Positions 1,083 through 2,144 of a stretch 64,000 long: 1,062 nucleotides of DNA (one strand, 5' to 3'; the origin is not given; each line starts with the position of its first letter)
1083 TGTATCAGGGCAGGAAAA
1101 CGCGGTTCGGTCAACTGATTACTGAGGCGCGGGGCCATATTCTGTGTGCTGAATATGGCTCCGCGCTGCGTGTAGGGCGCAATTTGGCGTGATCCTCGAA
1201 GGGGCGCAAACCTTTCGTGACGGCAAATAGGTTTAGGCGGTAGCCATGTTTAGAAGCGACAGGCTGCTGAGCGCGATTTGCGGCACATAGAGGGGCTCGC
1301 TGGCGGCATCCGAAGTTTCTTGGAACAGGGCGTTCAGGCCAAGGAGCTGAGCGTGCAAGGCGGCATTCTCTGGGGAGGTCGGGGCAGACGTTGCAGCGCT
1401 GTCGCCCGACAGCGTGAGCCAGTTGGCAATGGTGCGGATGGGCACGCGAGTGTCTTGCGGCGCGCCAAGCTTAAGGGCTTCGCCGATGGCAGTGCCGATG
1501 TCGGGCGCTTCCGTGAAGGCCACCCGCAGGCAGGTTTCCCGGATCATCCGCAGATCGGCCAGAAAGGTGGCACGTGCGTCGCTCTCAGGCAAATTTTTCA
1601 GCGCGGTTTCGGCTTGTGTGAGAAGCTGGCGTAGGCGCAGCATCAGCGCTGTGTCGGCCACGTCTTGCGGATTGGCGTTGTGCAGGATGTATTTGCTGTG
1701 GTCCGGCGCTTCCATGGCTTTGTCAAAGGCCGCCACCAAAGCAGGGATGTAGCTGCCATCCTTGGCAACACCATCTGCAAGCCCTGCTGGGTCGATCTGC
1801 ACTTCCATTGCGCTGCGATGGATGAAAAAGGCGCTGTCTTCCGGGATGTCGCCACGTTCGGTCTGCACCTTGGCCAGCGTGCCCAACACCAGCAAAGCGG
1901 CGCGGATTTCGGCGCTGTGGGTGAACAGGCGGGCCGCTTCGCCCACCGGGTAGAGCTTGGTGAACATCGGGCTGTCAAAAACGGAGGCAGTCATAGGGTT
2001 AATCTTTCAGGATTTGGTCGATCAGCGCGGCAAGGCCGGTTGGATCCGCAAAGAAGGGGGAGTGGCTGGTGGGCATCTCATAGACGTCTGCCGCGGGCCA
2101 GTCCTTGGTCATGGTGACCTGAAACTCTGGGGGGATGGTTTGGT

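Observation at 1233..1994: PcaB-like pseudoenzyme: open frame kept while the catalytic regions are removed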

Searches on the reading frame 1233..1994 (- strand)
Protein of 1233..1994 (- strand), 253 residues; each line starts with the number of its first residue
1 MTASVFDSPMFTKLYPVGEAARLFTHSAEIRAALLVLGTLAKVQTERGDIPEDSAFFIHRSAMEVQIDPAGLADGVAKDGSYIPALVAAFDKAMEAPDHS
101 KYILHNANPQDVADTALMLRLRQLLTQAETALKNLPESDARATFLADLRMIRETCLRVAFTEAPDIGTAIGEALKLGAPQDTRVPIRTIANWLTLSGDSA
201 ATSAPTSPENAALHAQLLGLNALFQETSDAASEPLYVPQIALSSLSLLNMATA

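Call 3: search_protein_families(library=pfam, proteins=[window:1233-1994:-], max_evalue=1)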
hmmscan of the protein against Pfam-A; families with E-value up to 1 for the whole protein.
window:1233-1994:- (253 aa): 1 family
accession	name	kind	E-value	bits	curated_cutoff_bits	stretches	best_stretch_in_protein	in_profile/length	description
PF06707.17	DUF1194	-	0.019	14.6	27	1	165-230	93-159/206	Protein of unknown function (DUF1194)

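Call 4: search_protein_families(library=ncbifam, proteins=[window:1233-1994:-], max_evalue=1)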
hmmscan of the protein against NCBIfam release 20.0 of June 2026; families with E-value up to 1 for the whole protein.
window:1233-1994:- (253 aa): 7 families
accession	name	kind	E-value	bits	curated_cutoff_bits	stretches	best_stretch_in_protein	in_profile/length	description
NF004631.0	PRK05975.1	equivalog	2.3e-22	79.5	371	1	1-135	1-134/352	3-carboxy-cis,cis-muconate cycloisomerase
TIGR02426.1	protocat_pcaB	equivalog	2.2e-16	59.7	355.75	1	18-138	9-128/338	3-carboxy-cis,cis-muconate cycloisomerase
NF006500.1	PRK08937.2-4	subfamily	5.3e-14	51.8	626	1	5-138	4-136/448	adenylosuccinate lyase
NF006554.0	PRK09053.1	equivalog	1.7e-13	50.2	595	1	16-159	14-160/453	3-carboxy-cis,cis-muconate cycloisomerase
NF052536.2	CoM_syn_XcbD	exception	3.1e-13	49.3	600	1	3-137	2-135/443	3-sulfopropionylcysteine synthase XcbD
NF052556.1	NtrsucLyaStm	equivalog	9.7e-06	24.7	650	1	25-136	32-145/466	nitrosuccinate lyase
TIGR00928.1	purB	equivalog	0.044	12.5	326.2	1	15-135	5-123/436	adenylosuccinate lyase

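Call 5: find_homologous_proteins(query=window:1233-1994:-)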
Query window:1233-1994:- (253 aa): 197 proteins with E <= 0.001 among 3172 candidates; the best 120 are listed.
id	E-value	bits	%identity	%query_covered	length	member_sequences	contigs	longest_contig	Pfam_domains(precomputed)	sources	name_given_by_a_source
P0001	5.0e-156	535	100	100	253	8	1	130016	-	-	-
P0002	1.6e-135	468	88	100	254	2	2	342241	-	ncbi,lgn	-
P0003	2.2e-135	467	88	100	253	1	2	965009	-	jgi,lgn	jgi:3-carboxy-cis,cis-muconate cycloisomerase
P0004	2.5e-135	467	88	100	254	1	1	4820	-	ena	-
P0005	2.6e-135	467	87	100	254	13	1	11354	-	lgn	-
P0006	3.4e-134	464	88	100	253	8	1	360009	-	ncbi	-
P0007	4.4e-133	460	86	100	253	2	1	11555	-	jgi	jgi:3-carboxy-cis,cis-muconate cycloisomerase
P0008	1.0e-132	459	87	100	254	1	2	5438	-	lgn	-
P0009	2.3e-132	458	86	95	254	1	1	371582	-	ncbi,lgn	-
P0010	1.6e-130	452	87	100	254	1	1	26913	-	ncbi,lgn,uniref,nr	ncbi:MAG: hypothetical protein JJ868_14960 [Shimia sp.]|uniref:hypothetical protein n=1 Tax=Shimia s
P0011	2.8e-130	451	85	100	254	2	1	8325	-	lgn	-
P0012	2.0e-128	445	84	100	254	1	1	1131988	-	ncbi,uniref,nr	ncbi:hypothetical protein [uncultured Shimia sp.]|uniref:hypothetical protein n=1 Tax=uncultured Shi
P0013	5.8e-128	443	83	95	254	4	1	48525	-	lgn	-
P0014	9.6e-128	442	85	100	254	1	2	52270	-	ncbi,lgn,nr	ncbi:MAG: hypothetical protein GJ677_10365 [Rhodobacteraceae bacterium]|nr:hypothetical protein [Par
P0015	1.5e-120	419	80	100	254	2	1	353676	-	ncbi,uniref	ncbi:MAG: hypothetical protein JXR15_14760 [Shimia sp.]|uniref:hypothetical protein n=1 Tax=Shimia s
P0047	9.2e-47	178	40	99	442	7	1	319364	PF00206.26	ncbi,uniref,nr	ncbi:lyase family protein [Shimia sp. CNT1-13L.2]|uniref:lyase family protein n=1 Tax=Shimia sp. CNT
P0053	7.3e-46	175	66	46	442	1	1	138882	PF00206.26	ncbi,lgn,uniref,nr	ncbi:3-carboxy-cis,cis-muconate cycloisomerase [Salinihabitans flavidus]|uniref:3-carboxy-cis,cis-mu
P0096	4.1e-39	153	42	99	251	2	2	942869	-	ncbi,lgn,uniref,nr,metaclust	ncbi:hypothetical protein [Cognatishimia activa]|uniref:3-carboxy-cis,cis-muconate cycloisomerase n=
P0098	9.0e-39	151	35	99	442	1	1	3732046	PF10397.15,PF00206.26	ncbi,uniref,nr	ncbi:lyase family protein [Pseudooceanicola algae]|uniref:3-carboxy-cis,cis-muconate cycloisomerase 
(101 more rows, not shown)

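Call 6: search_solved_structures(query=window:1233-1994:-, max_evalue=1, show_alignments=2)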
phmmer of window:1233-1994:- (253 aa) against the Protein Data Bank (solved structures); distinct sequences matched with E-value up to 1: 12.
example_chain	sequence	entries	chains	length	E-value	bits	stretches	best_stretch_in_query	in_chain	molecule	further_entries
2fel_A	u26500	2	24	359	1.1e-10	44.9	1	1-132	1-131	3-carboxy-cis,cis-muconate lactonizing enzyme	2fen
1re5_A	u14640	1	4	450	1.9e-07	34.3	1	16-160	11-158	3-carboxy-cis,cis-muconate cycloisomerase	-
3c8t_A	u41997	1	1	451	0.00013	25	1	6-133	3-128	Fumarate lyase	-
1q5n_A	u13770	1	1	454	0.0004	23.4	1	10-134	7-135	3-carboxy-cis,cis-muconate cycloisomerase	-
5xny_A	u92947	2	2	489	0.00082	22.3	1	23-148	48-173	CreD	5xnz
2g2d_A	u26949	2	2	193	0.067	16.1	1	139-213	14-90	ATP:cobalamin adenosyltransferase | Corrinoid adenosyltransferase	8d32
6wgs_A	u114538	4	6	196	0.069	16.1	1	139-213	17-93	Corrinoid adenosyltransferase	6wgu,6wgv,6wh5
9h4e_B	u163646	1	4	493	0.23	14.3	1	24-135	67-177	Trans-aconitate decarboxylase 1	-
9h4h_A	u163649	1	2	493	0.24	14.3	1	24-135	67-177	Trans-aconitate decarboxylase 1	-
9h3i_D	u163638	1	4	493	0.25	14.2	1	24-135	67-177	Trans-aconitate decarboxylase 1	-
9xb2_A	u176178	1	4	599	0.36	13.7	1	25-135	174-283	Ubiquitin-like protein SMT3,Trans-aconitate decarboxylase 1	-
9h4g_A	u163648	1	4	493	0.59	13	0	25-135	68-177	Trans-aconitate decarboxylase 1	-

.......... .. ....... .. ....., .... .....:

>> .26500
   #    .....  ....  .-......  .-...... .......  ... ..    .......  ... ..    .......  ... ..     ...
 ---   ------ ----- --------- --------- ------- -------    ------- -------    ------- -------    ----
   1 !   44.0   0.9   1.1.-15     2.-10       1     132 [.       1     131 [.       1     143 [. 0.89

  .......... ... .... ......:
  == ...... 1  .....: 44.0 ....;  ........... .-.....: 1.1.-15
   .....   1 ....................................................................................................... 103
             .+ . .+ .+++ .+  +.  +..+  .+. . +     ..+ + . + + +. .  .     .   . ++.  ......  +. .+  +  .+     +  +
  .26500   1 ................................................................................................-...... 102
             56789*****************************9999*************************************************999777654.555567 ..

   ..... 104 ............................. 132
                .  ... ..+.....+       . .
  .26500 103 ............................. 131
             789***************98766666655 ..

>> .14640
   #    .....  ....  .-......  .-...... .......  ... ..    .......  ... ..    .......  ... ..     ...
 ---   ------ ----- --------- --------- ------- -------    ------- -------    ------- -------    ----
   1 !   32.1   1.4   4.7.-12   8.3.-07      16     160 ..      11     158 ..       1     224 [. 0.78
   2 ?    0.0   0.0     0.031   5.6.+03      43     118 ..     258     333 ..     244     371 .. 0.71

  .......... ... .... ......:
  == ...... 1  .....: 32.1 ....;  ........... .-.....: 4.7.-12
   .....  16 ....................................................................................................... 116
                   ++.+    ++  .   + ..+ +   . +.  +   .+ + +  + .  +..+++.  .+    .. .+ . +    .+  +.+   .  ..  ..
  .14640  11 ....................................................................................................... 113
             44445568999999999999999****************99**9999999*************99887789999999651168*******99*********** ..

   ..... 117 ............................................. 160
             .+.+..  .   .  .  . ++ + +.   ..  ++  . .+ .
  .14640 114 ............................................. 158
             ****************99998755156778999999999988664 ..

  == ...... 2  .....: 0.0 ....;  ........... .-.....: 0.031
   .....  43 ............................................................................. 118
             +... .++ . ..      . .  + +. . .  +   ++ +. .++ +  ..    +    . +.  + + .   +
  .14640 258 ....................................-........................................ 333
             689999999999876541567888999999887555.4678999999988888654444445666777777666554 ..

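Call 14: search_protein_families(library=ncbifam, proteins=[P0047, P0053, P0098], max_evalue=1e-10)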
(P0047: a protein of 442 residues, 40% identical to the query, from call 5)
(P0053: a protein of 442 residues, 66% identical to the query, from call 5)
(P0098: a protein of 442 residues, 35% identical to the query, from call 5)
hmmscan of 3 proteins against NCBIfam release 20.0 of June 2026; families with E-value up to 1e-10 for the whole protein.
P0047 (442 aa): 8 families
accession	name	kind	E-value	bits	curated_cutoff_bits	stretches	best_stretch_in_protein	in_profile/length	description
TIGR02426.1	protocat_pcaB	equivalog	8.9e-91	304.3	355.75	1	10-342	1-332/338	3-carboxy-cis,cis-muconate cycloisomerase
NF004631.0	PRK05975.1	equivalog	1.9e-82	277.1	371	1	1-345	1-342/352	3-carboxy-cis,cis-muconate cycloisomerase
NF006554.0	PRK09053.1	equivalog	1e-77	261.9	595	1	9-414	7-416/453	3-carboxy-cis,cis-muconate cycloisomerase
NF006500.1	PRK08937.2-4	subfamily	1e-70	238.8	626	1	5-426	4-434/448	adenylosuccinate lyase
NF052536.2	CoM_syn_XcbD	exception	5.1e-70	236.4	600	1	4-408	3-409/443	3-sulfopropionylcysteine synthase XcbD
NF052556.1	NtrsucLyaStm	equivalog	1.6e-54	185.6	650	1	7-420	14-441/466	nitrosuccinate lyase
TIGR00928.1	purB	equivalog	4.5e-40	137.7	326.2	1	19-401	9-394/436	adenylosuccinate lyase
NF006764.0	PRK09285.1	equivalog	7.7e-13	47.6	446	1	91-287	105-306/456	adenylosuccinate lyase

P0053 (442 aa): 8 families
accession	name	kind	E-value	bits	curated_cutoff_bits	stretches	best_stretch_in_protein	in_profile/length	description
TIGR02426.1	protocat_pcaB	equivalog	5.6e-88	295.1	355.75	1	10-347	1-337/338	3-carboxy-cis,cis-muconate cycloisomerase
NF004631.0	PRK05975.1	equivalog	1.5e-83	280.7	371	1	1-349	1-346/352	3-carboxy-cis,cis-muconate cycloisomerase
NF006554.0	PRK09053.1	equivalog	1.6e-81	274.4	595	1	9-409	7-412/453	3-carboxy-cis,cis-muconate cycloisomerase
NF006500.1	PRK08937.2-4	subfamily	4.1e-69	233.5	626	1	5-439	4-446/448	adenylosuccinate lyase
NF052536.2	CoM_syn_XcbD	exception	4.7e-68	229.9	600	1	3-408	2-409/443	3-sulfopropionylcysteine synthase XcbD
NF052556.1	NtrsucLyaStm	equivalog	2.7e-50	171.6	650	1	23-429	30-457/466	nitrosuccinate lyase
TIGR00928.1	purB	equivalog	7e-41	140.4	326.2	1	17-408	7-402/436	adenylosuccinate lyase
NF006764.0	PRK09285.1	equivalog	3.2e-14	52.2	446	1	92-287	106-306/456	adenylosuccinate lyase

P0098 (442 aa): 13 families
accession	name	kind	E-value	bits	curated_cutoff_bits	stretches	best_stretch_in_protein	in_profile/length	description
TIGR02426.1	protocat_pcaB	equivalog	1e-94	317.3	355.75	1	10-348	1-338/338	3-carboxy-cis,cis-muconate cycloisomerase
NF006554.0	PRK09053.1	equivalog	1.1e-88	298.1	595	1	7-436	5-445/453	3-carboxy-cis,cis-muconate cycloisomerase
NF004631.0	PRK05975.1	equivalog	3.6e-86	289.3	371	1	1-348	1-345/352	3-carboxy-cis,cis-muconate cycloisomerase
NF006500.1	PRK08937.2-4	subfamily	1.2e-72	245.2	626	1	5-439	4-446/448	adenylosuccinate lyase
NF052536.2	CoM_syn_XcbD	exception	8.2e-66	222.5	600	1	4-428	3-435/443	3-sulfopropionylcysteine synthase XcbD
NF052556.1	NtrsucLyaStm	equivalog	4.4e-63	213.8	650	1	22-430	29-458/466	nitrosuccinate lyase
TIGR00928.1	purB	equivalog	3.8e-44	151.1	326.2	1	21-399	11-392/436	adenylosuccinate lyase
NF052535.1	CoM_syn_XcbC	exception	9e-17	61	575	1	102-404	104-405/495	2-phosphosulfolactate phosphatase XcbC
NF006764.0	PRK09285.1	equivalog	3.6e-14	52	446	1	91-287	105-306/456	adenylosuccinate lyase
TIGR00838.1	argH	equivalog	7.8e-14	51.5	279.5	1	100-300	98-299/455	argininosuccinate lyase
NF008909.0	PRK12273.1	subfamily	1.8e-13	50.2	510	1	122-308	156-352/474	aspartate ammonia-lyase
NF002563.0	PRK02186.1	subfamily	2.3e-13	49.3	625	1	99-390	506-799/890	argininosuccinate lyase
NF009089.0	PRK12425.1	equivalog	5.4e-12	45.3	840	1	131-366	161-407/464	class II fumarate hydratase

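Call 15: find_encoding_contigs(protein=P0047, flank=8000, max_places=2)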
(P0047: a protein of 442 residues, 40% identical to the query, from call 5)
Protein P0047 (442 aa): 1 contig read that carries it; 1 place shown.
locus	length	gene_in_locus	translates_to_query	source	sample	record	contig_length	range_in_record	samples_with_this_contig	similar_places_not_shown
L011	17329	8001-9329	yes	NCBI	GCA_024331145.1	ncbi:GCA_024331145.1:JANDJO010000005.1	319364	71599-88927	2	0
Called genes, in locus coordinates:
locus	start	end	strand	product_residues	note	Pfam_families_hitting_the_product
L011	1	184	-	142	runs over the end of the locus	PF00254:FKBP_C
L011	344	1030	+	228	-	PF00702:Hydrolase, PF13419:HAD_2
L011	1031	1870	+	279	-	PF00561:Abhydrolase_1, PF12697:Abhydrolase_6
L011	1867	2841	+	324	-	PF00291:PALP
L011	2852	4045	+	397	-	PF03372:Exo_endo_phos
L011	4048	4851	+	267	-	PF00561:Abhydrolase_1, PF12697:Abhydrolase_6, PF12146:Hydrolase_4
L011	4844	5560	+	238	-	PF00561:Abhydrolase_1, PF12697:Abhydrolase_6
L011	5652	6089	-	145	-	-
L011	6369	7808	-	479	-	PF01145:Band_7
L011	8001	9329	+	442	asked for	PF00206:Lyase_1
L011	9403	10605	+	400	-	PF00083:Sugar_tr, PF06779:MFS_4 (weak), PF07690:MFS_1, PF12832:MFS_1_like, PF07690:MFS_1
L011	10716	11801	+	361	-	PF08240:ADH_N, PF13602:ADH_zinc_N_2 (faint), PF00107:ADH_zinc_N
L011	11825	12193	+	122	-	-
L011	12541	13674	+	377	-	PF06155:GBBH-like_N (weak), PF02668:TauD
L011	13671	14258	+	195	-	PF01966:HD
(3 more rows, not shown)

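Call 30: predict_structure(alignment_id=A2)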
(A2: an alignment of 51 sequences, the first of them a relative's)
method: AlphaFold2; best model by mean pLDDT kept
length: 253 residues; sequences in the alignment: 51
mean_pLDDT: 94.7   pTM: 0.91
mean pLDDT of the five models: 94.7, 93.9, 93.2, 91.1, 90.4
residues with pLDDT >= 90: 226; 70-90: 24; 50-70: 1; < 50: 2
segments of 3 or more residues with pLDDT < 50: none
pLDDT, mean of each block of 10 residues (from residue 1): 74 91 94 98 97 97 95 93 96 95 95 97 98 95 97 97 97 97 96 98 92 97 93 92 97 88
secondary structure, 60 per line:
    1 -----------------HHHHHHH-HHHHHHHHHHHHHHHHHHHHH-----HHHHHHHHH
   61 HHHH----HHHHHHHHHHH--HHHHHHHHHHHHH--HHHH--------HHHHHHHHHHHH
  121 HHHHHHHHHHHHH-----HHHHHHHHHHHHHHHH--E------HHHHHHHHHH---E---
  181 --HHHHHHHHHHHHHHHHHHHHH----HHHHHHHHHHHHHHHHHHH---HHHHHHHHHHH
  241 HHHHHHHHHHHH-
elements in order: H18-24 H26-46 H52-64 H69-79 H82-94 H97-100 H109-133 H139-154 H164-173 H183-203 H208-226 H230-252

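Call 34: fold_search(model_id=the predicted structure, library=pdb)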
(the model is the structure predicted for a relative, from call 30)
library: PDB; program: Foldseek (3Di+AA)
matches with E <= 10: 264; with E <= 0.001: 82
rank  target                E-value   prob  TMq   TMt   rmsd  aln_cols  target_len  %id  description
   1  2fel_E                2.3e-08  1.00  0.76  0.59   5.5       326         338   21  3-carboxy-cis,cis-muconate lactonizing enzyme from Agrobacterium radiobacter S2 (released 2006-10-31)
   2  2fel_A                2.4e-08  1.00  0.80  0.61   5.1       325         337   22  3-carboxy-cis,cis-muconate lactonizing enzyme from Agrobacterium radiobacter S2 (released 2006-10-31)
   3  2fen_C                3.3e-08  1.00  0.82  0.63   4.7       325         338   22  3-carboxy-cis,cis-muconate lactonizing enzyme from Agrobacterium radiobacter S2 (released 2006-10-31)
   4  2fel_B                3.3e-08  1.00  0.82  0.63   4.9       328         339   21  3-carboxy-cis,cis-muconate lactonizing enzyme from Agrobacterium radiobacter S2 (released 2006-10-31)
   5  2fen_D                3.3e-08  1.00  0.81  0.61   5.2       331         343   22  3-carboxy-cis,cis-muconate lactonizing enzyme from Agrobacterium radiobacter S2 (released 2006-10-31)
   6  1q5n                  3.6e-08  1.00  0.81  0.49   4.7       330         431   19  Crystal Structure of beta-carboxy-cis,cis-muconate cycloisomerase (CMLE) from Acinetobacter calcoaceticus sp. ADP1 (released 2003-08-19)
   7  1re5_A                3.6e-08  1.00  0.80  0.48   4.9       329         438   18  Crystal structure of 3-carboxy-cis,cis-muconate lactonizing enzyme from Pseudomonas putida (released 2004-06-08)
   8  1re5_C                3.9e-08  1.00  0.80  0.48   4.7       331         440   18  Crystal structure of 3-carboxy-cis,cis-muconate lactonizing enzyme from Pseudomonas putida (released 2004-06-08)
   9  1re5_B                5.8e-08  1.00  0.83  0.49   4.7       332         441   19  Crystal structure of 3-carboxy-cis,cis-muconate lactonizing enzyme from Pseudomonas putida (released 2004-06-08)
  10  1re5_D                6.1e-08  1.00  0.84  0.48   4.7       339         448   18  Crystal structure of 3-carboxy-cis,cis-muconate lactonizing enzyme from Pseudomonas putida (released 2004-06-08)
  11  2fen_A                9.4e-08  1.00  0.82  0.62   4.8       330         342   21  3-carboxy-cis,cis-muconate lactonizing enzyme from Agrobacterium radiobacter S2 (released 2006-10-31)
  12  9h3i_D                1.1e-07  1.00  0.73  0.44   6.1       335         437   17  trans-aconitate decarboxylase Tad1- wild type (released 2025-03-19)
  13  2fen_K                1.5e-07  1.00  0.78  0.60   5.1       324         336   22  3-carboxy-cis,cis-muconate lactonizing enzyme from Agrobacterium radiobacter S2 (released 2006-10-31)
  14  3c8t                  2.1e-07  1.00  0.77  0.48   5.1       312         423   19  Crystal structure of fumarate lyase from Mesorhizobium sp. BNC1 (released 2008-03-11)
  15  9h3i_B                3.6e-07  1.00  0.72  0.45   6.0       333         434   16  trans-aconitate decarboxylase Tad1- wild type (released 2025-03-19)
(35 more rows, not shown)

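Call 56: predict_structure(alignment_id=A3)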
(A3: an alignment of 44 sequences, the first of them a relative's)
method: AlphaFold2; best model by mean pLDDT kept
length: 442 residues; sequences in the alignment: 44
mean_pLDDT: 91.5   pTM: 0.90
mean pLDDT of the five models: 91.5, 86.5, 86.1, 84.8, 84.3
residues with pLDDT >= 90: 321; 70-90: 101; 50-70: 18; < 50: 2
segments of 3 or more residues with pLDDT < 50: none
pLDDT, mean of each block of 10 residues (from residue 1): 74 90 93 96 94 96 91 89 90 85 88 95 98 98 98 84 96 98 97 77 75 96 89 93 98 96 90 66 89 96 92 80 93 97 96 91 91 97 98 97 97 94 95 98 77
secondary structure, 60 per line:
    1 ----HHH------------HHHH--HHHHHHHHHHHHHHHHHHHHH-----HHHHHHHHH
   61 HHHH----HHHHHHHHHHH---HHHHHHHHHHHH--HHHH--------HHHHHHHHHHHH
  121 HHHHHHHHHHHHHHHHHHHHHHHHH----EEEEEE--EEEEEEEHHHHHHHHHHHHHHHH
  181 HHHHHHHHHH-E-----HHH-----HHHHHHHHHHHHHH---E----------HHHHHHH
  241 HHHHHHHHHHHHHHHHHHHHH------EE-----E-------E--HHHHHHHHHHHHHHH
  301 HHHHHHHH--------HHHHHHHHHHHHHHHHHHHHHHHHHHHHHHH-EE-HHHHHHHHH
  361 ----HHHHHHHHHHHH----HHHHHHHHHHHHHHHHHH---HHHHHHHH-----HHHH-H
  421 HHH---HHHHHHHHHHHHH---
elements in order: H20-23 H26-46 H52-64 H69-79 H83-94 H97-100 H109-145 E150-155 E158-164 H165-190 H206-219 H234-261 H286-308 H317-347 H352-360 H365-376 H381-398 H402-409 H415-418 H420-423 H427-439

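Call 64: find_encoding_contigs(protein=P0096, flank=6000, max_places=1)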
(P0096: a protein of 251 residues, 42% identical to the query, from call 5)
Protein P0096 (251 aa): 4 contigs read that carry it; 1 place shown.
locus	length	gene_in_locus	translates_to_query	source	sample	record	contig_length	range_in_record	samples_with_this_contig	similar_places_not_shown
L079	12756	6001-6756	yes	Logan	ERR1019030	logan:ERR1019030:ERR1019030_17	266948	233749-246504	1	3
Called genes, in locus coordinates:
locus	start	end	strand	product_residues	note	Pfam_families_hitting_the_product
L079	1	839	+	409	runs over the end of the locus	PF00109:ketoacyl-synt, PF02801:Ketoacyl-synt_C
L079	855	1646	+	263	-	PF00106:adh_short, PF13561:adh_short_C2, PF23441:SDR (weak)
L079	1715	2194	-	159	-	PF00254:FKBP_C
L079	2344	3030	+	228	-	PF00702:Hydrolase, PF13419:HAD_2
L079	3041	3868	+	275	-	PF00561:Abhydrolase_1, PF12697:Abhydrolase_6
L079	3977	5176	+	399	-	PF03372:Exo_endo_phos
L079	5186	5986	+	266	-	PF12146:Hydrolase_4 (faint), PF00561:Abhydrolase_1, PF12697:Abhydrolase_6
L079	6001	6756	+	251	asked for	-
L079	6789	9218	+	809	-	PF04851:ResIII, PF00270:DEAD, PF00271:Helicase_C, PF19306:WHD_Lhr, PF08494:DEAD_assoc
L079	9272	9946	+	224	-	PF00149:Metallophos (weak)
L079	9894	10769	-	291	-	PF04397:LytTR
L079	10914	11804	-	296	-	PF00763:THF_DHG_CYH, PF02882:THF_DHG_CYH_C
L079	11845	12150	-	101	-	PF01817:CM_2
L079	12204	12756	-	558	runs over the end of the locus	PF01268:FTHFS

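Call 67: search_protein_representatives(alignment_id=A2)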
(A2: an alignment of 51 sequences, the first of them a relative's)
Query: 51 sequences, 254 profile positions. Proteins with E-value up to 0.001 (for the whole library): 796; up to 1e-10: 202; up to 1e-30: 78. The best 150 are listed.
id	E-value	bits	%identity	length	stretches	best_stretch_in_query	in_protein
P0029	8.4e-98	343.4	-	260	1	1-252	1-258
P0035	2.1e-97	342.1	-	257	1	1-252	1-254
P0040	6.4e-96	337.3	-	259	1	1-250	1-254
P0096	1.3e-95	336.2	-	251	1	1-251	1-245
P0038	1.3e-94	333.0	-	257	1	1-251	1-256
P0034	7.7e-93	327.2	-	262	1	1-252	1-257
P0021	1.4e-92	326.4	-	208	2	1-140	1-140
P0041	1.7e-91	322.8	-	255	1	1-249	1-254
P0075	2.1e-89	315.9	-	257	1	1-252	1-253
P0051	2.1e-83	296.3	-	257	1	1-252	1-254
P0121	6.5e-76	271.7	-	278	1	1-252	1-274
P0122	1.2e-71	257.7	-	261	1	1-252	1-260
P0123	9.4e-69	248.3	-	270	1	1-250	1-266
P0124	2.6e-66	240.3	-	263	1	3-251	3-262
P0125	7.7e-65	235.4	-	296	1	1-243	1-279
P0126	1.8e-64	234.2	-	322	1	1-248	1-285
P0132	3.4e-59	216.9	-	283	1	1-247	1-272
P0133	3.1e-58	213.8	-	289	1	1-250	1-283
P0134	2.2e-56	207.7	-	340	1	1-251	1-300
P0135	5.0e-56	206.6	-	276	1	1-252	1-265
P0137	4.5e-55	203.4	-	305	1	1-250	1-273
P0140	1.2e-53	198.8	-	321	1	1-248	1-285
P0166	4.4e-42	160.9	-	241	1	1-245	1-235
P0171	1.0e-40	156.4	-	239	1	1-247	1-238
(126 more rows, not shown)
